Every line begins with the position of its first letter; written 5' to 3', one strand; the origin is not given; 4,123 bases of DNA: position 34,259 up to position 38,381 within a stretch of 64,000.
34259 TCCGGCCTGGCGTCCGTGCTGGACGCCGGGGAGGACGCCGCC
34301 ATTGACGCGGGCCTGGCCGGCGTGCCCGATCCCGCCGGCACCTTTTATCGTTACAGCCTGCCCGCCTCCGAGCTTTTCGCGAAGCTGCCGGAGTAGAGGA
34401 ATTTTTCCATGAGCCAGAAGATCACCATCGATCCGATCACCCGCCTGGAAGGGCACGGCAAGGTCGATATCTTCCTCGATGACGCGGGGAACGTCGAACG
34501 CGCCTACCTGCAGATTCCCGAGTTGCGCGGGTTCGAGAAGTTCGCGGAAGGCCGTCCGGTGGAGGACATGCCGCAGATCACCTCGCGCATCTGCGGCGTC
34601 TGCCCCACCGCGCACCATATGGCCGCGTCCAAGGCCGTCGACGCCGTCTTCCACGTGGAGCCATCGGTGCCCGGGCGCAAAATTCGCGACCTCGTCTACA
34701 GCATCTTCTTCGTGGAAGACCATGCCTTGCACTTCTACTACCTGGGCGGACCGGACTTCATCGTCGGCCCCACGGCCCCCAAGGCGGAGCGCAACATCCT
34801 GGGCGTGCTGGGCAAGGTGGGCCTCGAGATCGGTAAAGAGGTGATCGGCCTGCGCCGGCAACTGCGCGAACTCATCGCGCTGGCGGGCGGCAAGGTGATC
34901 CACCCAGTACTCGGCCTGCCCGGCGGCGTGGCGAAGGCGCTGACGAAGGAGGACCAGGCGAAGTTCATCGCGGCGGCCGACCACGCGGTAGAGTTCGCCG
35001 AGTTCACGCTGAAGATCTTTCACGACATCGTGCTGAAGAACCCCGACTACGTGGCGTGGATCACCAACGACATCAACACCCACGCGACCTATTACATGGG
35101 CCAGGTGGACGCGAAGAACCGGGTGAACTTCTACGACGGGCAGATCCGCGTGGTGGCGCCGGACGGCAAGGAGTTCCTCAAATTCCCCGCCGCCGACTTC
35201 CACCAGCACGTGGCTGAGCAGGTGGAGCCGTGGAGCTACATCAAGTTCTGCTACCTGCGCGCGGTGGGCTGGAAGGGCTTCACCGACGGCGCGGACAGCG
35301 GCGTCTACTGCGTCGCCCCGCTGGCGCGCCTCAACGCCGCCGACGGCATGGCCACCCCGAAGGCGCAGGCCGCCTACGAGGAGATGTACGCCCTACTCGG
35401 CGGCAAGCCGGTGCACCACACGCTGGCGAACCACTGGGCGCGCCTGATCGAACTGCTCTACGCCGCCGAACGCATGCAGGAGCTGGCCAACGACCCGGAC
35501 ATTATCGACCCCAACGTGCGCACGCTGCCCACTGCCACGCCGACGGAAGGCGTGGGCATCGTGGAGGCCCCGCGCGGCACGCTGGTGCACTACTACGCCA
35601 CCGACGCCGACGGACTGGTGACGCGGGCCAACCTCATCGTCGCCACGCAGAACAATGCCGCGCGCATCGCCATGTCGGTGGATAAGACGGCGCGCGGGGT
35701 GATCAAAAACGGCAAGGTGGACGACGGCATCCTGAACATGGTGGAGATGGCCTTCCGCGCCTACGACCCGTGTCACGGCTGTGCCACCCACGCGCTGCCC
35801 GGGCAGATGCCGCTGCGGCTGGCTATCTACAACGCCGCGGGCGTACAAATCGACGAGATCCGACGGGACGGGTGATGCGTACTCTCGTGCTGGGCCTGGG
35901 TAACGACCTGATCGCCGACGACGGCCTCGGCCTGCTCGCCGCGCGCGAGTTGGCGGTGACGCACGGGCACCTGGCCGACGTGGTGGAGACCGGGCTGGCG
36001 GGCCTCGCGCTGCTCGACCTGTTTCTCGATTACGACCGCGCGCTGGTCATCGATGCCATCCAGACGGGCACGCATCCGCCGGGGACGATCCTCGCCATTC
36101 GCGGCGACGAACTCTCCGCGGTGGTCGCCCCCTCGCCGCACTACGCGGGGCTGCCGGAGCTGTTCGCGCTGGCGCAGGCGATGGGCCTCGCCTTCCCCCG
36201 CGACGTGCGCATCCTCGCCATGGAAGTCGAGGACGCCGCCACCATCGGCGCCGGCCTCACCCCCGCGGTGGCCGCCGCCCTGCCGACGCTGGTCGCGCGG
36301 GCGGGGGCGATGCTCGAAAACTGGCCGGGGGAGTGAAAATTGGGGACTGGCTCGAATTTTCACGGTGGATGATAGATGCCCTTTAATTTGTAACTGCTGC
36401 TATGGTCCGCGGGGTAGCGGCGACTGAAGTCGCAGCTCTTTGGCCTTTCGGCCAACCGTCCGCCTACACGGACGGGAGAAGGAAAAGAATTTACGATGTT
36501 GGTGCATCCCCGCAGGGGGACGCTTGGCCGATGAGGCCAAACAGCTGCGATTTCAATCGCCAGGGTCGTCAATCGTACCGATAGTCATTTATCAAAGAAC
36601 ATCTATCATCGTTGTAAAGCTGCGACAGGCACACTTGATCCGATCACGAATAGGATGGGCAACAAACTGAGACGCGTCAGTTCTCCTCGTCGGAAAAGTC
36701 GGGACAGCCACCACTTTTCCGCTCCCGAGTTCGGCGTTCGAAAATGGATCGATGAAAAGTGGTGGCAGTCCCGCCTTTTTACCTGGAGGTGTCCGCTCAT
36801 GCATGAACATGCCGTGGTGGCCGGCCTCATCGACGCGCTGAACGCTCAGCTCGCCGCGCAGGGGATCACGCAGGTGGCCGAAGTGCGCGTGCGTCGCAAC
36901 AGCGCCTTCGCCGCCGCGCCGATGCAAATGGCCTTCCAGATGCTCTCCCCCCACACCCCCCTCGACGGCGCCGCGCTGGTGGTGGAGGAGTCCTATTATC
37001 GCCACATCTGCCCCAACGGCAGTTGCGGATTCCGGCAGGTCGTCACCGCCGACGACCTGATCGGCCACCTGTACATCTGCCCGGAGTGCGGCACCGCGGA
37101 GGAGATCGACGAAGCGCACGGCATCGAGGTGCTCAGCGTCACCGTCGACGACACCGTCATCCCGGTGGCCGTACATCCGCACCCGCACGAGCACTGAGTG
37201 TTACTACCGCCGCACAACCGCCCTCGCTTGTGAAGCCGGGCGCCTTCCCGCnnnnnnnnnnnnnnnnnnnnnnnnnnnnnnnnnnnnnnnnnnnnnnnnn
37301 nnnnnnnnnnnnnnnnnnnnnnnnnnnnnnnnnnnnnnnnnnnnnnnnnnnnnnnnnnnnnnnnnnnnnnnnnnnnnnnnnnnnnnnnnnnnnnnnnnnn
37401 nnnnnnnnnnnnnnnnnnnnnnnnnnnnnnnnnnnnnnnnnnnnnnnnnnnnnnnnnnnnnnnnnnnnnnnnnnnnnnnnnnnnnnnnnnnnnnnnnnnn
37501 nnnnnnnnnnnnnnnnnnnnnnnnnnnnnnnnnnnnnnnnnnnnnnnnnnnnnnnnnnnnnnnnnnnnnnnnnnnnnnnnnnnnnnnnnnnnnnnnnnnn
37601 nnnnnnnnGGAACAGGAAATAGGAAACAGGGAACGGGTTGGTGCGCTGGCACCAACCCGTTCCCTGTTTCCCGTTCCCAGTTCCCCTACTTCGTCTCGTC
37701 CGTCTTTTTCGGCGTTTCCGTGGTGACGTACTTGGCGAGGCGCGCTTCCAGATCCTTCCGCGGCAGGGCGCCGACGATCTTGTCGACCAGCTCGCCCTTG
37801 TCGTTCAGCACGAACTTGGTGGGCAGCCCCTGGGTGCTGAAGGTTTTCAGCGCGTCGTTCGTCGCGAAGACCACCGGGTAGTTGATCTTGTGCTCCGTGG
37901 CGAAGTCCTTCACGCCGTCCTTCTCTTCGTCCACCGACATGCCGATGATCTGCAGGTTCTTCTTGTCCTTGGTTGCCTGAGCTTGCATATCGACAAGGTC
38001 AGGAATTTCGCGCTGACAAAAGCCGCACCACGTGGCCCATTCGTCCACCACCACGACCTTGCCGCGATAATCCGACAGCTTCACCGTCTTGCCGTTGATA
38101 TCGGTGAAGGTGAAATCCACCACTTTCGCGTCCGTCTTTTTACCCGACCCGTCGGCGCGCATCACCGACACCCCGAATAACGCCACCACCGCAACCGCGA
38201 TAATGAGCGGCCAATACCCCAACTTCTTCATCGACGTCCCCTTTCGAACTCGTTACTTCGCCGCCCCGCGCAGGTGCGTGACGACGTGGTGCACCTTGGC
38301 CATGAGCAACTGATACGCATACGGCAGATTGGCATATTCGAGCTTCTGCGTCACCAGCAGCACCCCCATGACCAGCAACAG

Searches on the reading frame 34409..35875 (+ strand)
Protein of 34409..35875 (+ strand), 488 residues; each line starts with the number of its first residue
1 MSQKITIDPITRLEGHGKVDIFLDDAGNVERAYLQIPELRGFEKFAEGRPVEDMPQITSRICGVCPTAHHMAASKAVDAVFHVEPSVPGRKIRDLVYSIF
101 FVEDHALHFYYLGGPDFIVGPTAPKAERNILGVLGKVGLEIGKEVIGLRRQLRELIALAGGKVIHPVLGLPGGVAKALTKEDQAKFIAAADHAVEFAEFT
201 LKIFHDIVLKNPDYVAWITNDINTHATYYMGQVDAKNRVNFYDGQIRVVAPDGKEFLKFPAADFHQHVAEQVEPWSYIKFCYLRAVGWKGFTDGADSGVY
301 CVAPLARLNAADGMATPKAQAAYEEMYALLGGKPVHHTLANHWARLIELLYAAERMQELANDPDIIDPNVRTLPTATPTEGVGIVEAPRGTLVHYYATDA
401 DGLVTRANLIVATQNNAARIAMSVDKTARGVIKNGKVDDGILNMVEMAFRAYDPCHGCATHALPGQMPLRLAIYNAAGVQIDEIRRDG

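Call 3: search_protein_families(library=pfam, proteins=[window:34409-35875:+], max_evalue=0.01)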
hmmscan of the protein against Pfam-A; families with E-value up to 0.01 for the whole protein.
window:34409-35875:+ (488 aa): 1 family
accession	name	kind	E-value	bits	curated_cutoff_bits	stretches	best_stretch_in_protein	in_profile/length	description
PF00374.24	NiFeSe_Hases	-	3.6e-34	119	25.8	2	40-123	1-84/508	Nickel-dependent hydrogenase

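Call 7: search_protein_families(library=ncbifam, proteins=[window:34409-35875:+], max_evalue=0.01)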
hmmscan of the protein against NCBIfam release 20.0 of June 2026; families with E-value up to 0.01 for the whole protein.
window:34409-35875:+ (488 aa): 10 families
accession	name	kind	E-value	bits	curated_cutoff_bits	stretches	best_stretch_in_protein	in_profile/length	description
NF041785.2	VhuA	equivalog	2.9e-112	375.3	800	1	3-433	2-418/418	F420-non-reducing hydrogenase Vhu subunit A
NF045518.1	H2_NiFeSe_large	exception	2.6e-52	178.3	780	2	4-198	3-203/485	NiFeSe hydrogenase large subunit HysA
NF033181.1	NiFeSe_hydrog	equivalog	1.9e-50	172.2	600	2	3-123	2-121/507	nickel-dependent hydrogenase large subunit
NF040828.1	sulfhyd_ShyA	equivalog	2.7e-44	151.7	700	2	5-206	3-196/415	NAD(P)-dependent hydrogenase/sulfhydrogenase 2 subunit alpha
TIGR03295.1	frhA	equivalog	1.6e-40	139.3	392.5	2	1-211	1-203/412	coenzyme F420 hydrogenase subunit alpha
NF040832.1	sulfhyd_HydA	equivalog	7.3e-37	127.5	880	1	4-462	4-423/426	NADPH-dependent hydrogenase/sulfhydrogenase 1 subunit alpha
NF007778.0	PRK10467.1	equivalog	7.3e-28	97.2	969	2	1-157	1-160/567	hydrogenase 2 large subunit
NF007550.0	PRK10170.1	equivalog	5.5e-22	77.9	1101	2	3-127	17-141/597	Ni/Fe-hydrogenase large subunit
NF041786.2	VhuU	equivalog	1.9e-08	33.9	70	1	437-463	3-29/45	F420-non-reducing hydrogenase selenoprotein subunit VhuU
NF004739.1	PRK06075.1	equivalog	7.7e-05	21.6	360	1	16-107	13-106/384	NADH-quinone oxidoreductase subunit D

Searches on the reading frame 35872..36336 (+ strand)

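Call 3: search_protein_families(library=pfam, proteins=[window:35872-36336:+], max_evalue=0.01)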
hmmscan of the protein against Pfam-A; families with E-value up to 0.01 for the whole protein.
window:35872-36336:+ (154 aa): 1 family
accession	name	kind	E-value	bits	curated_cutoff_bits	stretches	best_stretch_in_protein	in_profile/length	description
PF01750.23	HycI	-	4.7e-14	52.8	23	1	35-143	17-126/130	Hydrogenase maturation protease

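Call 7: search_protein_families(library=ncbifam, proteins=[window:35872-36336:+], max_evalue=0.01)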
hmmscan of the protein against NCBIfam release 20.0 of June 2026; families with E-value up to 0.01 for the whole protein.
window:35872-36336:+ (154 aa): 8 families
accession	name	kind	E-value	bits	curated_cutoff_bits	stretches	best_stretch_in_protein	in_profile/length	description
TIGR00072.1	hydrog_prot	superfamily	7.4e-28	97.4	47.45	1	5-145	1-142/145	hydrogenase maturation protease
TIGR00140.1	hupD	subfamily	2.4e-20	73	151.8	1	5-151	2-150/151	HyaD/HybD family hydrogenase maturation endopeptidase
NF007777.0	PRK10466.1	equivalog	5.1e-18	65.3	190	1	2-149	1-150/164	HyaD/HybD family hydrogenase maturation endopeptidase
NF045519.1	NiFeSe_H2_mat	exception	5.8e-15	55.4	190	1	3-145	2-144/152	NiFeSe hydrogenase maturation protease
NF007616.0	PRK10264.1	equivalog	8.8e-10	38.6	261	1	3-151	5-156/195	hydrogenase 1 maturation protease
TIGR00130.1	frhD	equivalog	2.4e-06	27.7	134.95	1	3-142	4-145/153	coenzyme F420-reducing hydrogenase, FrhD protein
TIGR00142.1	hycI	equivalog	0.00019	21.2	119.1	1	5-90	2-88/146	hydrogenase maturation peptidase HycI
TIGR01441.2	GPR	equivalog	0.0065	15.5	120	1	3-36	94-126/306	GPR endopeptidase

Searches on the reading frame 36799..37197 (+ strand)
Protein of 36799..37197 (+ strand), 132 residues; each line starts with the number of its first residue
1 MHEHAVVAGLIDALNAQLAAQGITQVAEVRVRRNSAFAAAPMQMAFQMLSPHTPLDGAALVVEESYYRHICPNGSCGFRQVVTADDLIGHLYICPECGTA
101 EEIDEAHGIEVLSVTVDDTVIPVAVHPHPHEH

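Call 3: search_protein_families(library=pfam, proteins=[window:36799-37197:+], max_evalue=0.01)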
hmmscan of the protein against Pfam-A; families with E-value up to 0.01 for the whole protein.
window:36799-37197:+ (132 aa): 2 families
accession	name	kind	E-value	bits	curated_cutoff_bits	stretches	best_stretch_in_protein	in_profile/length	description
PF01155.25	HypA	-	3.4e-12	46.8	28.9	1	1-114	1-110/112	Hydrogenase/urease nickel incorporation, metallochaperone, hypA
PF07754.17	HVO_2753_ZBP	-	0.0037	17.5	33.2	0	57-98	5-46/46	Small zinc finger protein HVO_2753-like, Zn-binding pocket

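Call 7: search_protein_families(library=ncbifam, proteins=[window:36799-37197:+], max_evalue=0.01)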
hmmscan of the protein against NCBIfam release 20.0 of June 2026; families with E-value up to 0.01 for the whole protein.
window:36799-37197:+ (132 aa): 2 families
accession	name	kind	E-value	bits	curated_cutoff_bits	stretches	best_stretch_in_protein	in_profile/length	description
TIGR00100.1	hypA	equivalog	1.4e-08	34.8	88.1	1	1-117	1-114/116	hydrogenase maturation nickel metallochaperone HypA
NF001976.0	PRK00762.1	equivalog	3.2e-07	30.2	146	1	1-116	1-118/124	hydrogenase maturation nickel metallochaperone HypA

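Call 68: find_related_loci(query=window:36799-37194:+, collection=metagenome_contigs, flank=6000)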
Query window:36799-37194:+ (132 aa) in metagenome_contigs; peptide patterns used: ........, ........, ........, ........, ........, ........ (x = any residue, [..] = any of these).
249 stretches matched a pattern; 3 encode a relative of the query (tblastn E <= 1e-3); 3 distinct loci.
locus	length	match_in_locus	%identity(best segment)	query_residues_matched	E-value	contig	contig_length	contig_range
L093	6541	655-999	52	1-117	1e-39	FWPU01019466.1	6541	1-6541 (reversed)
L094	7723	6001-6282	26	1-99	1e-7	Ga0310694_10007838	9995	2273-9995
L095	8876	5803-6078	27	1-97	7e-6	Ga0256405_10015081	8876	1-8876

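Call 71: search_protein_families(library=pfam, proteins=[L093:1417-1683:+, L093:1680-2786:+, L093:2726-3868:+, L093:1019-1363:-, L093:655-1011:+], max_evalue=0.001)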
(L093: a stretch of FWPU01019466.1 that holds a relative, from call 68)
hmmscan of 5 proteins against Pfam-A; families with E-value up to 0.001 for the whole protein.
L093:1417-1683:+ (88 aa): 1 family
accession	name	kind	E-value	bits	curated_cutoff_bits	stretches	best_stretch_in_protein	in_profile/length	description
PF01455.23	HupF_HypC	-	4.8e-25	87.9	28.5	1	1-69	1-65/65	HupF/HypC family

L093:1680-2786:+ (368 aa): 1 family
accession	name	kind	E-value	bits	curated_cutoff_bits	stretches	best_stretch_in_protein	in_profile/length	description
PF01924.21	HypD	-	3.2e-157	523.6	25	1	12-359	2-351/351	Hydrogenase formation hypA family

L093:2726-3868:+ (380 aa): 2 families
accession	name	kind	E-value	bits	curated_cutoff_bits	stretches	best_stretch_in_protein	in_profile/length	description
PF02769.27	AIRS_C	-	7.5e-33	114.3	23.1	1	206-352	1-149/156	AIR synthase related protein, C-terminal domain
PF00586.29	AIRS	-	4.5e-24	85.5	24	1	80-191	3-112/112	AIR synthase related protein, N-terminal domain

L093:1019-1363:- (114 aa): 0 families

L093:655-1011:+ (118 aa): 1 family
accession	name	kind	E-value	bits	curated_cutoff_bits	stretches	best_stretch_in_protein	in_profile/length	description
PF01155.25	HypA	-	1.5e-18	67.3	28.9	1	1-108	1-106/112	Hydrogenase/urease nickel incorporation, metallochaperone, hypA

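Call 72: find_homologous_proteins(query=window:36799-37194:+, max_evalue=0.00001)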
Query window:36799-37194:+ (132 aa): 2 proteins with E <= 0.00001 among 123 candidates.
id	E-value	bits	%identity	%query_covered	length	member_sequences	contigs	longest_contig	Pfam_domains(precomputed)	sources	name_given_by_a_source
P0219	2.1e-72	259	90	100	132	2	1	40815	PF01155.26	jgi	jgi:Zn finger protein HypA/HybF involved in hydrogenase expression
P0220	6.2e-33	132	53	90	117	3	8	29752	PF01155.26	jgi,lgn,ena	-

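Call 73: find_encoding_contigs(protein=P0220, flank=10000, max_places=4)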
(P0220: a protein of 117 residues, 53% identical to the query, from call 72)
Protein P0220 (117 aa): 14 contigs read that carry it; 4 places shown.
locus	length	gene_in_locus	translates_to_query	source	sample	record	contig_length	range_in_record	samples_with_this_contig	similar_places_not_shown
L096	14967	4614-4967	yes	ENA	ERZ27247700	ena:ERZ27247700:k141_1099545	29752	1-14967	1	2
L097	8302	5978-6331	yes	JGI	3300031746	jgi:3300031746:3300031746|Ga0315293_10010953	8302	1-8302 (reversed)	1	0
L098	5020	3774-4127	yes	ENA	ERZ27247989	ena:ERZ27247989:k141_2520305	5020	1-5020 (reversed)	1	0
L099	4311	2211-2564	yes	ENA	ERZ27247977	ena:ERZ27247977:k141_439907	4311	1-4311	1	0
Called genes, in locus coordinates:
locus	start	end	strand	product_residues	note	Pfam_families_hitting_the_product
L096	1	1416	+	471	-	?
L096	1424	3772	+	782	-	PF00912:Transgly, PF00905:Transpeptidase, PF06832:BiPBP_C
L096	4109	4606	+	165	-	PF01750:HycI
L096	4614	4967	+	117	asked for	PF01155:HypA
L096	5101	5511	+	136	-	PF00583:Acetyltransf_1, PF13508:Acetyltransf_7, PF13673:Acetyltransf_10 (weak)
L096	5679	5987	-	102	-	PF00076:RRM_1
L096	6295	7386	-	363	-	PF00994:MoCF_biosynth, PF18146:CinA_KH, PF02464:CinA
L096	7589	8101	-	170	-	PF04608:PgpA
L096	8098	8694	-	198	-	PF01066:CDP-OH_P_transf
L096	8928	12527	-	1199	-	PF05193:Peptidase_M16_C (faint)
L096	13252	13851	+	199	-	-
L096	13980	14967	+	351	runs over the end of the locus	PF03734:YkuD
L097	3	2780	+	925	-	?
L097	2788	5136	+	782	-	PF00912:Transgly, PF00905:Transpeptidase, PF06832:BiPBP_C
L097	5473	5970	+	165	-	PF01750:HycI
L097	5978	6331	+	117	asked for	PF01155:HypA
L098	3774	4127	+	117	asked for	PF01155:HypA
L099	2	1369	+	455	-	?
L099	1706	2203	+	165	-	PF01750:HycI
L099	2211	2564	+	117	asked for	PF01155:HypA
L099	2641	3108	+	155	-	PF00583:Acetyltransf_1, PF13673:Acetyltransf_10 (weak), PF13508:Acetyltransf_7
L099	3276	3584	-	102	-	PF00076:RRM_1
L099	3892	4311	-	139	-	?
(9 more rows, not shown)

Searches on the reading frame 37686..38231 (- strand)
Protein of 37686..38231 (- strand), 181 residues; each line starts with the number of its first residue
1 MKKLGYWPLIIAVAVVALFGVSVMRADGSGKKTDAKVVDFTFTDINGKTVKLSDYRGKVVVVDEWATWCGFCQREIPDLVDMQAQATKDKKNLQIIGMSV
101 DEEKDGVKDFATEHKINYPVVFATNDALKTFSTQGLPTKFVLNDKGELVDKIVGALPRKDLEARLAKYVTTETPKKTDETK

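Call 3: search_protein_families(library=pfam, proteins=[window:37686-38231:-], max_evalue=0.01)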
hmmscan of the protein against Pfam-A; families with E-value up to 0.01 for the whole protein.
window:37686-38231:- (181 aa): 7 families
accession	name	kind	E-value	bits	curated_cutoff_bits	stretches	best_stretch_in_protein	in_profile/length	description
PF00578.27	AhpC-TSA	-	2e-20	73.4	26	1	36-149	4-122/124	AhpC/TSA family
PF08534.16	Redoxin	-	4e-18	66.1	26.6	1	35-163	4-146/148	Redoxin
PF13905.12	Thioredoxin_8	-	9e-11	42.4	27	1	57-147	1-93/94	Thioredoxin-like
PF00085.26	Thioredoxin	-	1.3e-09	38.5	23.5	1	58-111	19-69/103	Thioredoxin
PF13098.12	Thioredoxin_2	-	3.8e-09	37.3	27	1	57-165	5-104/104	Thioredoxin-like domain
PF02630.20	SCO1-SenC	-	1.3e-07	32.1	22.8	1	39-111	3-76/134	SCO1/SenC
PF00255.25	GSHPx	-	2.9e-07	30.5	27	1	39-101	3-62/108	Glutathione peroxidase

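Call 7: search_protein_families(library=ncbifam, proteins=[window:37686-38231:-], max_evalue=0.01)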
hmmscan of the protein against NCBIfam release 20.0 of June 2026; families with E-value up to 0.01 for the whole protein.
window:37686-38231:- (181 aa): 16 families
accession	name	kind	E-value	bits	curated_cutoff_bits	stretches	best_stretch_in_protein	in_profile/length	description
NF002854.0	PRK03147.1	subfamily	3.3e-28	98.7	170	1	10-167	16-171/176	thiol-disulfide oxidoreductase ResA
NF041202.1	StoA_CxxC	exception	1.8e-21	76.7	210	1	10-162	6-158/163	endospore biogenesis thiol-disulfide oxidoreductase StoA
NF047696.1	ThlDiSintTplARhiz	equivalog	4.3e-18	65.9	230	1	33-154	73-199/219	thiol:disulfide interchange protein TlpA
NF041054.1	WAxxUGC_long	equivalog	1.2e-11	44.5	300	1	32-171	79-217/354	ResA-like WAxxUGC motif-containing protein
TIGR01068.1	thioredoxin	equivalog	1.1e-10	41.6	96.8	1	57-108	14-62/101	thioredoxin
TIGR00385.1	dsbE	subfamily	3.6e-09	36.5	123.15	1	55-165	61-167/173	DsbE family thiol:disulfide interchange protein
NF008229.0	PRK10996.1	equivalog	2e-07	30.9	125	1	56-166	51-136/141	thioredoxin TrxC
NF053650.1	PerredPrxQDein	equivalog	7.1e-07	29.3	260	1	39-133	3-95/148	thioredoxin-dependent peroxiredoxin PrxQ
TIGR02540.1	gpx7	equivalog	9.8e-06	25.4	207.3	1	39-137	4-104/153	putative glutathione peroxidase Gpx7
TIGR01126.1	pdi_dom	equivalog_domain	1.3e-05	25.4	107.2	1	57-121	14-75/105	protein disulfide-isomerase domain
NF010625.0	PRK14018.1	equivalog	1.9e-05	23.4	522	1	41-161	40-165/521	bifunctional peptide-methionine (S)-S-oxide reductase MsrA/peptide-methionine (R)-S-oxide reductase MsrB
NF006960.0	PRK09437.1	equivalog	6.4e-05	22.9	140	1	35-124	8-95/156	thioredoxin-dependent thiol peroxidase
NF011941.0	PRK15412.1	equivalog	0.00011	21.7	359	1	56-162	67-169/185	thiol:disulfide interchange protein DsbE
NF006898.0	PRK09381.1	equivalog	0.00019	21.8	138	0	58-101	22-62/109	thioredoxin TrxA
NF053656.1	redoxin_TUGYCR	domain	0.00077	19.4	100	1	46-129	10-101/146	TUGYCR motif thioredoxin fold (seleno)protein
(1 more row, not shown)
